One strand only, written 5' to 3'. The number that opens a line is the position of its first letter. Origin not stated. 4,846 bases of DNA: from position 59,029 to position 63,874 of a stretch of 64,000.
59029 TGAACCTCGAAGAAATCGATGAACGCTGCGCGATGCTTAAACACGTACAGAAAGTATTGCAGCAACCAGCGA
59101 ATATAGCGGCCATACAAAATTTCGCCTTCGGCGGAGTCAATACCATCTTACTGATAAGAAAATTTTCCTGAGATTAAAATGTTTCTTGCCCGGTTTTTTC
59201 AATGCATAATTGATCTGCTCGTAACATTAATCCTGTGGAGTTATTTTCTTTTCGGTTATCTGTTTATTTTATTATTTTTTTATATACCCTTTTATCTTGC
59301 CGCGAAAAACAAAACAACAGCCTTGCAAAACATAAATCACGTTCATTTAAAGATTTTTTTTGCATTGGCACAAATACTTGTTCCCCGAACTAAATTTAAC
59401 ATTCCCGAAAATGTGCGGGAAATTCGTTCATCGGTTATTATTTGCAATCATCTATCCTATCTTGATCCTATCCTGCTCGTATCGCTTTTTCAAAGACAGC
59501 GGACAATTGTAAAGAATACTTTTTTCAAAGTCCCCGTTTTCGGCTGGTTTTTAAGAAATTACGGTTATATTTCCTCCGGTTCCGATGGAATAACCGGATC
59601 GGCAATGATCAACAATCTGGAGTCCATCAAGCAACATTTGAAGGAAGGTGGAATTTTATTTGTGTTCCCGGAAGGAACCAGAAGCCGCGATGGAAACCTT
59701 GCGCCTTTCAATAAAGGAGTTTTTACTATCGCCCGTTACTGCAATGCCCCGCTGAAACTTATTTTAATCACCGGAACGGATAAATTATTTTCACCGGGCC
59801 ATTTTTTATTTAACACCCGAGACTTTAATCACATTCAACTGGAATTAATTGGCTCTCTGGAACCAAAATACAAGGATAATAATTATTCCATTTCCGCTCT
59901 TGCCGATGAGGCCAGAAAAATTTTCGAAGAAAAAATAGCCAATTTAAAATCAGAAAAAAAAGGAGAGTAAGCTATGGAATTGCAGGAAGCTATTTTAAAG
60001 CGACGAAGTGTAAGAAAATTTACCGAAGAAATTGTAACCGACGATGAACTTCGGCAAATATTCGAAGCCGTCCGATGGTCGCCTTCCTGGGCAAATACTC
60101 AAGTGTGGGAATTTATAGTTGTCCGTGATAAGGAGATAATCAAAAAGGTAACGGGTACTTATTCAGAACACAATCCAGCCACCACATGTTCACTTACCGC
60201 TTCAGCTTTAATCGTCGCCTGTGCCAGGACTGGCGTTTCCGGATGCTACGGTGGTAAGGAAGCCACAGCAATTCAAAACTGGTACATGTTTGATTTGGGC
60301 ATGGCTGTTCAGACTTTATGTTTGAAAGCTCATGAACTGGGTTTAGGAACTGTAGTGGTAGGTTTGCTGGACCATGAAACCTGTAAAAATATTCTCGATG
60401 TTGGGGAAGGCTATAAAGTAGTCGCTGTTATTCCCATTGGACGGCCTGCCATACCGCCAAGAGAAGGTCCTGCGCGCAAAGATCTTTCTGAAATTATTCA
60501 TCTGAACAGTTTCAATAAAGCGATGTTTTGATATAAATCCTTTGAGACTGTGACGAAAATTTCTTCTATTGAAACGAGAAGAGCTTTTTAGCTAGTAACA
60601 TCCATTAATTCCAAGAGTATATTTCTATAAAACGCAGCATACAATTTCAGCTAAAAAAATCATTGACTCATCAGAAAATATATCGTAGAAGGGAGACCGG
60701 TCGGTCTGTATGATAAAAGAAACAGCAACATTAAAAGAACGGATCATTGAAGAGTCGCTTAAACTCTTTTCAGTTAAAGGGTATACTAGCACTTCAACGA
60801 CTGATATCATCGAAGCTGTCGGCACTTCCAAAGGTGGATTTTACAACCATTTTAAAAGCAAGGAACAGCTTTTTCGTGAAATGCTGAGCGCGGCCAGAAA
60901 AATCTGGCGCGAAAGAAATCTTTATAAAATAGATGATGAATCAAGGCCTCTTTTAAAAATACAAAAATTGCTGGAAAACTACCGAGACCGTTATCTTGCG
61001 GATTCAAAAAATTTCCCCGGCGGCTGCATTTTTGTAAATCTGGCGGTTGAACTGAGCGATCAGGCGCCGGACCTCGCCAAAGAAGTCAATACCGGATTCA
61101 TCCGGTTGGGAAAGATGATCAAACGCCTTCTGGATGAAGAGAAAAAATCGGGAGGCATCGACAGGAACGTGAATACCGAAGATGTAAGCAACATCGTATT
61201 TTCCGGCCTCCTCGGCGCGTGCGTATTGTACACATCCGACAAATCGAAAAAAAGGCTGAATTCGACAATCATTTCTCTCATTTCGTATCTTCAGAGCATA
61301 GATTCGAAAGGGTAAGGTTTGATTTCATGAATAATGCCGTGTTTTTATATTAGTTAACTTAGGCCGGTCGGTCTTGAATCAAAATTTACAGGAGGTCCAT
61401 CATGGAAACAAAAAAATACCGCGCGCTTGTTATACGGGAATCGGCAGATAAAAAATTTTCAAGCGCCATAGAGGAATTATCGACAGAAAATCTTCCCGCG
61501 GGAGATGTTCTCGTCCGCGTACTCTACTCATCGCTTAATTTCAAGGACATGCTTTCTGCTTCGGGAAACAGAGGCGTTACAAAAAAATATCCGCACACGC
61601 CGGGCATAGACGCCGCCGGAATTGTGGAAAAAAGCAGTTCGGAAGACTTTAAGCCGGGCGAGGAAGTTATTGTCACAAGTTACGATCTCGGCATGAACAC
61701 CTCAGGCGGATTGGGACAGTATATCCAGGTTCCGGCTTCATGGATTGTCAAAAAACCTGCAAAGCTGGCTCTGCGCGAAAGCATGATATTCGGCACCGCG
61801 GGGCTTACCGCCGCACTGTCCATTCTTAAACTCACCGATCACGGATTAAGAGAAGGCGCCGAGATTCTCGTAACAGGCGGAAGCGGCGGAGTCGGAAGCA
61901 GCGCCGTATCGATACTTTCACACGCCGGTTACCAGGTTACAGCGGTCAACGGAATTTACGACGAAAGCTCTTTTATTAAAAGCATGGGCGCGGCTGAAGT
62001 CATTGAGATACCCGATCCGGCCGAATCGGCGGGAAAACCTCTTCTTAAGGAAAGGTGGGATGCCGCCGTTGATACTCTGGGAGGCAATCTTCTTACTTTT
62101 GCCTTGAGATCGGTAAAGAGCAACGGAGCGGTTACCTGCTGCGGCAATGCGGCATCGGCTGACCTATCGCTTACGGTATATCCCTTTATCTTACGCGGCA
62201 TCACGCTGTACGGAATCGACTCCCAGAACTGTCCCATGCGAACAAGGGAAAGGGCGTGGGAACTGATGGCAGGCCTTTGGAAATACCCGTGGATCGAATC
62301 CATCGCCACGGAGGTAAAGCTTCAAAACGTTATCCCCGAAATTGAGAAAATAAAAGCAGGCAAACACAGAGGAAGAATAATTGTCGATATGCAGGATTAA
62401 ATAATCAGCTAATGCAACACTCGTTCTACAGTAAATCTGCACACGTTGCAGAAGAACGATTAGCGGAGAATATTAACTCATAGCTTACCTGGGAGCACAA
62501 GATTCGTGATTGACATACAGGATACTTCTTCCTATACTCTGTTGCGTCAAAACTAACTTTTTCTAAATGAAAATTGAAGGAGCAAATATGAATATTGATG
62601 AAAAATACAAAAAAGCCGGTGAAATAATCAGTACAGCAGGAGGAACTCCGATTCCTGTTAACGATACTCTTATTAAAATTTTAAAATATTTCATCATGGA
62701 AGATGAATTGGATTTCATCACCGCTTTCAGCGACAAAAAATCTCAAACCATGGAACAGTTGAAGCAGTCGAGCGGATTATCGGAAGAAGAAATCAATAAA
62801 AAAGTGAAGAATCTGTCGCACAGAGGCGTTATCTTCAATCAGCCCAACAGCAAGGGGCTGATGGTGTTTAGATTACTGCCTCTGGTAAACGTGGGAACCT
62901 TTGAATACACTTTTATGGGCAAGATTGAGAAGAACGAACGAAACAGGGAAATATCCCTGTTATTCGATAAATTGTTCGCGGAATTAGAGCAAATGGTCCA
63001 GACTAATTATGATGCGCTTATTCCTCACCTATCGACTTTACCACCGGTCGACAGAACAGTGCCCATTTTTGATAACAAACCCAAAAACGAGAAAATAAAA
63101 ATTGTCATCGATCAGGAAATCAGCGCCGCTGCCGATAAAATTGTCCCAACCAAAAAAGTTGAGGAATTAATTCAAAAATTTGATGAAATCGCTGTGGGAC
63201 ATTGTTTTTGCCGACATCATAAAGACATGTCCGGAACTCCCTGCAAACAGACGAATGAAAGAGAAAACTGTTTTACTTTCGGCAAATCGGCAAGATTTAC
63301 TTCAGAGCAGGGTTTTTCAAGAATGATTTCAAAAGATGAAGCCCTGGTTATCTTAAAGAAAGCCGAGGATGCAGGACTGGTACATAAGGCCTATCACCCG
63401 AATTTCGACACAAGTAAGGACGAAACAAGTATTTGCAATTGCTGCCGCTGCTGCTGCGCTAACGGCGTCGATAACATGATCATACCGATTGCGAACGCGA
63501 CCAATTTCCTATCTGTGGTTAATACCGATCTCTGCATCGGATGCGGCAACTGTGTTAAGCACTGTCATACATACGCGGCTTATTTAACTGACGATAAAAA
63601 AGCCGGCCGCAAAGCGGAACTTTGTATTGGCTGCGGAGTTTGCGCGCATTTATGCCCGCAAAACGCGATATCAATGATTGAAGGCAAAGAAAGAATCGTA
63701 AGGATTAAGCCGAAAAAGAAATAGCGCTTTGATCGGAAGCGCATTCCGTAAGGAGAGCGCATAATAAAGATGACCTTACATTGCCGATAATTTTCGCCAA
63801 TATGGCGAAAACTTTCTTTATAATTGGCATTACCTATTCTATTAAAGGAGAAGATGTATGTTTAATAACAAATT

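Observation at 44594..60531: Divergent 16-kb lipid/polyketide-like cluster: minimal dedicated FAS/PKS + LolA-type export + CrtI-like oxidoreductase, opposed to an enolase / PilZ / HD-GYP / B12-radical-SAM / AMP-ligase operon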

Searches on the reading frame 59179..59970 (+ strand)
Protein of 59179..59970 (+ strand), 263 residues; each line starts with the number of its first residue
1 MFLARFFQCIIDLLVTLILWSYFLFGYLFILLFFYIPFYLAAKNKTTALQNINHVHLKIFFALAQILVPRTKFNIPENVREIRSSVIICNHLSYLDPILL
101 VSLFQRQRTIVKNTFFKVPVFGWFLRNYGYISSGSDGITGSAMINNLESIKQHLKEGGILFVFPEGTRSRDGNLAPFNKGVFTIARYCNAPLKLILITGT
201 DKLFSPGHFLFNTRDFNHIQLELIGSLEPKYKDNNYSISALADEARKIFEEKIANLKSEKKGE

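Call 3: search_protein_families(library=pfam, proteins=[window:59179-59970:+], max_evalue=0.01)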
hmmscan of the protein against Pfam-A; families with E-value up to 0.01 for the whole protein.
window:59179-59970:+ (263 aa): 1 family
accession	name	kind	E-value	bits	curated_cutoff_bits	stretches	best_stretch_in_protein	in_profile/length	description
PF01553.26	Acyltransferase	-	1.1e-23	83.9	23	1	72-191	3-125/132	Acyltransferase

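Call 5: search_protein_families(library=ncbifam, proteins=[window:59179-59970:+], max_evalue=0.01)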
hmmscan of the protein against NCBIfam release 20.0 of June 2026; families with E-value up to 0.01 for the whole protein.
window:59179-59970:+ (263 aa): 9 families
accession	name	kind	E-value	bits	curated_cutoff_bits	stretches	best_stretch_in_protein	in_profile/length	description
TIGR00530.1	AGP_acyltrn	subfamily_domain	5.4e-20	71.5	102.95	1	75-192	8-124/130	1-acylglycerol-3-phosphate O-acyltransferase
NF006386.0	PRK08633.1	equivalog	2.3e-16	58.8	1221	1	6-192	365-546/1147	acyl-[ACP]--phospholipid O-acyltransferase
NF011593.0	PRK15018.1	equivalog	8.2e-09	35.5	501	1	58-259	40-235/245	1-acylglycerol-3-phosphate O-acyltransferase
NF052553.1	LyOrLpactfOlsABRUA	equivalog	4.2e-07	29.4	300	1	49-185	36-164/263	lyso-ornithine lipid O-acyltransferase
NF005291.0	PRK06814.1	equivalog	6.6e-06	24.3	1349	1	47-202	417-568/1140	acyl-[ACP]--phospholipid O-acyltransferase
NF058536.1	LPAAT_acyl_YihG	equivalog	0.00011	21.5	260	1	13-122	13-125/290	1-acylglycerol-3-phosphate O-acyltransferase, YihG family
NF010621.0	PRK14014.1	domain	0.0002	20.5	186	1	14-118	13-126/301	acetyltransferase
NF052552.1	LyOrLpactfOlsARHOCB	equivalog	0.00093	18.3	300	1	85-183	88-182/271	lyso-ornithine lipid O-acyltransferase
NF052615.1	orn_lipid_OlsF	equivalog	0.0028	16.3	620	1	64-199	65-198/570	bifunctional ornithine lipid synthase OlsF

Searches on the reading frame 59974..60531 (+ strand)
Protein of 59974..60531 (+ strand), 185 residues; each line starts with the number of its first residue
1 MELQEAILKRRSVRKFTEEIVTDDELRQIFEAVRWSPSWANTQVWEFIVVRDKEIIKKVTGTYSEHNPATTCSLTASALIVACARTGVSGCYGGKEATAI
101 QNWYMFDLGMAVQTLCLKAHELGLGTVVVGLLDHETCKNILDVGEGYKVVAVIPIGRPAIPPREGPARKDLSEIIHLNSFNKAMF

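Call 3: search_protein_families(library=pfam, proteins=[window:59974-60531:+], max_evalue=0.01)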
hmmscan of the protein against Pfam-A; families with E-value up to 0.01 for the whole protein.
window:59974-60531:+ (185 aa): 2 families
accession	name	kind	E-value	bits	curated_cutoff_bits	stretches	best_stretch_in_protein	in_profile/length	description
PF00881.29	Nitroreductase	-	1.6e-27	97.2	23.5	1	7-157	1-167/167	Nitroreductase family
PF14512.11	TM1586_NiRdase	-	2e-12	47.7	27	2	22-62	156-198/215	Putative TM nitroreductase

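Call 5: search_protein_families(library=ncbifam, proteins=[window:59974-60531:+], max_evalue=0.01)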
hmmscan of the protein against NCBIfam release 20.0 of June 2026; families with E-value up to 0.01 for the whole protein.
window:59974-60531:+ (185 aa): 9 families
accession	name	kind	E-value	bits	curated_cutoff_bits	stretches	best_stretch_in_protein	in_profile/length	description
TIGR02476.1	BluB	equivalog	1.4e-17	63.8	150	2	3-72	9-78/205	5,6-dimethylbenzimidazole synthase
NF008275.0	PRK11053.1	equivalog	2.6e-11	43.4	227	1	1-90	1-92/217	oxygen-insensitive NAD(P)H nitroreductase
NF009810.0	PRK13294.1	equivalog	2.3e-10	39.9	304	2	4-59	255-310/449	coenzyme F420-0:L-glutamate ligase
NF008033.1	PRK10765.1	equivalog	5.8e-10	39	223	1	5-180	6-181/240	oxygen-insensitive NADPH nitroreductase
TIGR03553.1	F420_FbiB_CTERM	equivalog_domain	7.9e-10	38.8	249.55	2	5-59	1-55/194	F420 biosynthesis protein FbiB, C-terminal domain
NF003768.0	PRK05365.1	equivalog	1.6e-09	37.6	152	1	9-78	20-89/200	malonic semialdehyde reductase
TIGR03605.1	antibiot_sagB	domain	1.6e-05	24.5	78.4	1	104-157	119-173/173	SagB family peptide dehydrogenase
NF008088.0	PRK10828.1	equivalog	4.3e-05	23.1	183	1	1-55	1-55/183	NAD(P)H nitroreductase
NF053754.1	TrpY_fam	subfamily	0.0082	16.2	180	0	8-40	52-84/163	TrpY family transcription regulator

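Call 102: search_protein_families(library=padloc, proteins=[window:59974-60531:+], max_evalue=0.001)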
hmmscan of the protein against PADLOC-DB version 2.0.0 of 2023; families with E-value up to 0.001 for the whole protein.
window:59974-60531:+ (185 aa): 0 families

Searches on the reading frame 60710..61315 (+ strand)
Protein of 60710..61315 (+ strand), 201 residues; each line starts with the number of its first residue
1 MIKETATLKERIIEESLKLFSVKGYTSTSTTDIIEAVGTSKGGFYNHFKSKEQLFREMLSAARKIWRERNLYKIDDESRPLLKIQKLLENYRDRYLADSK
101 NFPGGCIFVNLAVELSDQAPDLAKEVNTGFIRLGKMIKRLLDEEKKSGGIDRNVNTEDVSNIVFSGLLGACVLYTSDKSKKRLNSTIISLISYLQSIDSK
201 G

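Call 3: search_protein_families(library=pfam, proteins=[window:60710-61315:+], max_evalue=0.01)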
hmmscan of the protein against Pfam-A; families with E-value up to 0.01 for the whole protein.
window:60710-61315:+ (201 aa): 3 families
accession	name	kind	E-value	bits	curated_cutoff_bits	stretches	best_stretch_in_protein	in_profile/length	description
PF00440.29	TetR_N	-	4.9e-16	58.7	24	1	12-58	1-47/47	Bacterial regulatory proteins, tetR family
PF16925.10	TetR_C_13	-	3.8e-12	47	27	1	82-183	3-102/109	Tetracyclin repressor-like, C-terminal domain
PF21993.1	TetR_C_13_2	-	1.6e-05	25.5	27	1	80-184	1-98/103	Transcriptional regulator LmrA/YxaF-like, C-terminal domain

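Call 5: search_protein_families(library=ncbifam, proteins=[window:60710-61315:+], max_evalue=0.01)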
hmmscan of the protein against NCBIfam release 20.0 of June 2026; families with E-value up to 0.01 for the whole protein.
window:60710-61315:+ (201 aa): 21 families
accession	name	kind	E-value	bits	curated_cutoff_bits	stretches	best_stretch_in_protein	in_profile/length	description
NF041196.1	ScbR_bind_reg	equivalog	2e-17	64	150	1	9-194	8-185/191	ScbR family autoregulator-binding transcription factor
NF051457.1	acryl_TF_AcuR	equivalog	6.3e-16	58.3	247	1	4-185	14-194/204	acrylate utilization transcriptional regulator AcuR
NF007949.0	PRK10668.1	equivalog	1.3e-10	41.1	271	1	7-63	11-67/216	multidrug efflux transporter transcriptional repressor AcrR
NF058643.1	TranRegCurRPseudo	equivalog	1.4e-10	41.2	300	1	9-187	9-185/193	TetR family transcriptional repressor CurR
NF007430.0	PRK09975.1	equivalog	2.2e-09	36.8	274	1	7-62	11-66/220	acrEF/envCD operon transcriptional regulator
NF050111.1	TransRegSACE7040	equivalog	8.7e-09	35.6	250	1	9-88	3-82/186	SACE_7040 family transcriptional regulator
NF051852.1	efflux_TF_MtrR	exception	2.5e-08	34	280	1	4-62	7-65/205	multidrug efflux system transcriptional repressor MtrR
NF053878.1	FATransRegFadRBac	equivalog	6.4e-08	32.6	200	1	10-185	6-175/190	fatty acid metabolism transcriptional regulator FadR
TIGR03968.1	mycofact_TetR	equivalog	1.9e-06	27.6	224.9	1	4-54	6-56/190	mycofactocin system transcriptional regulator MftR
NF011584.0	PRK15008.1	equivalog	2.7e-06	27.4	230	1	5-128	16-132/212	HTH-type transcriptional regulator RutR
TIGR03613.1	RutR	equivalog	5.9e-06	26.3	368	1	8-122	9-116/202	pyrimidine utilization regulatory protein R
TIGR02366.1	DHAK_reg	equivalog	3.7e-05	23.8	129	1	11-56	6-52/176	dihydroxyacetone kinase transcriptional activator DhaS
NF000040.3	Tn10_TetC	equivalog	9.7e-05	22.6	425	1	13-59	19-65/197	tetracyline resistance-associated transcriptional repressor TetC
NF037937.1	septum_RefZ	equivalog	0.00012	22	180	1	9-59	1-51/195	forespore capture DNA-binding protein RefZ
NF008647.0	PRK11640.1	equivalog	0.00021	21.5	267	1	9-117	3-109/191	transcriptional regulator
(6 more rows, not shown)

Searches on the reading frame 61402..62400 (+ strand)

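Call 4: search_protein_families(library=pfam, proteins=[window:61402-62400:+], max_evalue=0.01)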
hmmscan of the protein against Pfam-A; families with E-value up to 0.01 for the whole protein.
window:61402-62400:+ (332 aa): 2 families
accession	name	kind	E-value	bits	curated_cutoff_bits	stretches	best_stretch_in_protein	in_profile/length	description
PF00107.32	ADH_zinc_N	-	3.8e-14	53.2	31.8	1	163-290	1-128/129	Zinc-binding dehydrogenase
PF08240.17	ADH_N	-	1.7e-13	51.2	23.5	1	33-119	2-103/104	Alcohol dehydrogenase GroES-like domain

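Call 6: search_protein_families(library=ncbifam, proteins=[window:61402-62400:+], max_evalue=0.01)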
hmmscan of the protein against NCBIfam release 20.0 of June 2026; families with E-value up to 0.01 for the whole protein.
window:61402-62400:+ (332 aa): 22 families
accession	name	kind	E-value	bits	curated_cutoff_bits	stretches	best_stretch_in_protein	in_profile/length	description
TIGR02823.1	oxido_YhdH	subfamily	3.5e-121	404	297.25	1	7-330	1-324/324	acrylyl-CoA reductase family protein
NF051456.1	acrylyl_AcuI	equivalog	6.9e-96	320.9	440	1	7-331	2-325/325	acrylyl-CoA reductase (NADPH)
NF010344.0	PRK13771.1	subfamily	7.1e-25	87.7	349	2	97-330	111-333/334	putative alcohol dehydrogenase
TIGR02824.1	quinone_pig3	subfamily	1.2e-23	83.6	296.8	1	23-328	17-323/325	putative NAD(P)H quinone oxidoreductase, PIG3 family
NF041172.1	AcrlCoa_red_Thmprot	equivalog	8.4e-21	74.3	500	2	101-328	115-332/334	acryloyl-CoA reductase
TIGR01751.1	crot-CoA-red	equivalog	3e-16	59.1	378.55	1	101-203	139-241/398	crotonyl-CoA carboxylase/reductase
NF041183.1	Pks2_ls1_myc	equivalog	9.1e-12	42.7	2400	1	29-330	1426-1729/2086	sulfolipid-1 biosynthesis phthioceranic/hydroxyphthioceranic acid synthase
TIGR02817.1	adh_fam_1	subfamily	6.4e-11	42.3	284.05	1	34-206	30-204/336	zinc-binding alcohol dehydrogenase family protein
TIGR03989.1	Rxyl_3153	subfamily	5.4e-10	39.1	440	2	7-92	3-86/370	NDMA-dependent alcohol dehydrogenase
NF047908.1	AldhRedAhr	equivalog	2.4e-09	36.6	470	1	98-329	116-334/335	NADPH-dependent aldehyde reductase Ahr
NF006940.0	PRK09422.1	equivalog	3.1e-09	36.2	344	1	95-331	108-336/338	alcohol dehydrogenase AdhP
TIGR03366.1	HpnZ_proposed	hypoth_equivalog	3.5e-07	29.7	328.1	1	95-310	101-315/315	putative phosphonate catabolism associated alcohol dehydrogenase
NF003808.0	PRK05396.1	equivalog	4.5e-07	29.1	380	1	91-275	108-289/341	L-threonine 3-dehydrogenase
TIGR02825.1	B4_12hDH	equivalog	4.9e-07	29.5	579.85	1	31-251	31-242/327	leukotriene B4 12-hydroxydehydrogenase/15-oxo-prostaglandin 13-reductase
NF041097.1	keto_inos_dh_IolM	equivalog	3.7e-06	25.9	450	1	95-271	144-333/389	scyllo-inosose 3-dehydrogenase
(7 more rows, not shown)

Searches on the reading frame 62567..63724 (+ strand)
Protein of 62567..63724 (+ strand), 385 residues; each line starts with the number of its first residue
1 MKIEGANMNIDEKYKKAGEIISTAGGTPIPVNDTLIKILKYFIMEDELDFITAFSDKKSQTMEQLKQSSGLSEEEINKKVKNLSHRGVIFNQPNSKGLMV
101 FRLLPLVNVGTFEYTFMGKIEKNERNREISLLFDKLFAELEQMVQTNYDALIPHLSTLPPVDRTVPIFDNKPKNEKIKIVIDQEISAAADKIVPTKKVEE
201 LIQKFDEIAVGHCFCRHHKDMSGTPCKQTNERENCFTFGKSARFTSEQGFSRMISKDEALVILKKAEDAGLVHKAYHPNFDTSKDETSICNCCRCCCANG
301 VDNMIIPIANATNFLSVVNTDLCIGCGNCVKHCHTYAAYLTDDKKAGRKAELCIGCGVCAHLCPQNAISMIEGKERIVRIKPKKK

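Call 4: search_protein_families(library=pfam, proteins=[window:62567-63724:+], max_evalue=0.01)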
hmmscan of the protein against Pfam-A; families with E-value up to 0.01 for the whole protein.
window:62567-63724:+ (385 aa): 11 families
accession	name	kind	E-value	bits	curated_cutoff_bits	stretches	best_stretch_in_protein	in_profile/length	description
PF00037.32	Fer4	-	2.4e-12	46.5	21.1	2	351-369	6-24/24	4Fe-4S binding domain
PF12838.12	Fer4_7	-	1.7e-10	41.7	27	2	323-367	2-52/52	4Fe-4S dicluster domain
PF14697.11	Fer4_21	-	1.5e-09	38.2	35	1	317-370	2-59/59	4Fe-4S dicluster domain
PF13237.11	Fer4_10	-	1.6e-08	34.7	25.5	2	317-364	3-53/53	4Fe-4S dicluster domain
PF13187.11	Fer4_9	-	7.1e-07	29.6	27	1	323-368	2-52/52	4Fe-4S dicluster domain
PF12837.12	Fer4_6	-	8.5e-06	25.9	25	1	317-337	3-23/24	4Fe-4S binding domain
PF12797.12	Fer4_2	-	0.0002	21.5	24.5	1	317-334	4-21/22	4Fe-4S binding domain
PF13459.11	Fer4_15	-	0.00024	22.2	22.4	0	318-345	3-30/66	4Fe-4S single cluster domain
PF13534.11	Fer4_17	-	0.0014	19.6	22.2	0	323-366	2-59/61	4Fe-4S dicluster domain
PF13370.11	Fer4_13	-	0.0017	19.4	24.5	0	352-365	5-18/58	4Fe-4S single cluster domain of Ferredoxin I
PF25160.1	LdpA_Fe-S-bd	-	0.002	18.3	27.6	1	346-371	21-46/49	LdpA Fe-S cluster-binding domain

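Call 6: search_protein_families(library=ncbifam, proteins=[window:62567-63724:+], max_evalue=0.01)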
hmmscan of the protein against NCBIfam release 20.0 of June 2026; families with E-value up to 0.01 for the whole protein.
window:62567-63724:+ (385 aa): 54 families (the best 25 are shown)
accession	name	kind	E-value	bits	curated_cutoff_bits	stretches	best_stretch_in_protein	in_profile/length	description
NF007202.0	PRK09623.1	equivalog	1.2e-10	41.6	166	1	310-372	40-102/105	3-methyl-2-oxobutanoate dehydrogenase subunit delta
TIGR03294.1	FrhG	equivalog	1.9e-10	40.9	245.5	2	316-366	169-218/228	coenzyme F420 hydrogenase subunit gamma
TIGR02179.1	PorD_KorD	subfamily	4.7e-10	39.4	60.05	1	316-372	20-76/78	2-oxoacid:acceptor oxidoreductase, delta subunit, pyruvate/2-ketoisovalerate family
NF007204.0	PRK09625.1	equivalog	6.2e-09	36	125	1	316-375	54-113/133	pyruvate flavodoxin oxidoreductase subunit delta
NF058577.1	FdxA_fam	equivalog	1.7e-08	34.5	65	2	320-367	6-52/52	4Fe-4S ferredoxin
NF040684.1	PorD_Arch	equivalog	7e-08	32.5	120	1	313-372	24-83/85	pyruvate synthase subunit PorD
NF007203.0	PRK09624.1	equivalog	1.3e-07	31.8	171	1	314-372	44-102/105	pyuvate ferredoxin oxidoreductase subunit delta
NF005503.0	PRK07118.1-2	equivalog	2.4e-07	30.3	252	1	323-378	140-194/292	RnfABCDGE type electron transport complex subunit B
NF040864.1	HgcB_ferredoxin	equivalog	4.6e-07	29.6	99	1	318-372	11-65/93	mercury methylation ferredoxin HgcB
TIGR01944.1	rnfB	subfamily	6e-07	29.2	68.7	1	314-378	106-170/190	RnfABCDGE type electron transport complex subunit B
NF043069.1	T4HPD_activ_SAM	equivalog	9.5e-07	28.5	425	1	318-372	48-101/299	trans-4-hydroxy-L-proline dehydratase activase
NF007205.0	PRK09626.1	equivalog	1.4e-06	28.2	93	1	286-344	18-77/105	2-oxoglutarate-acceptor oxidoreductase subunit OorD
NF038196.1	ferrodoxin_EFR1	subfamily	3.7e-06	27.1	75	1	318-375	181-236/242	EFR1 family ferrodoxin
NF004537.0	PRK05888.1-3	equivalog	4.3e-06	26.4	163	1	352-372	114-134/204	NADH-quinone oxidoreductase subunit NuoI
NF006221.0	PRK08348.1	subfamily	7.2e-06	25.7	124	1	317-371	40-95/136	NADH-plastoquinone oxidoreductase subunit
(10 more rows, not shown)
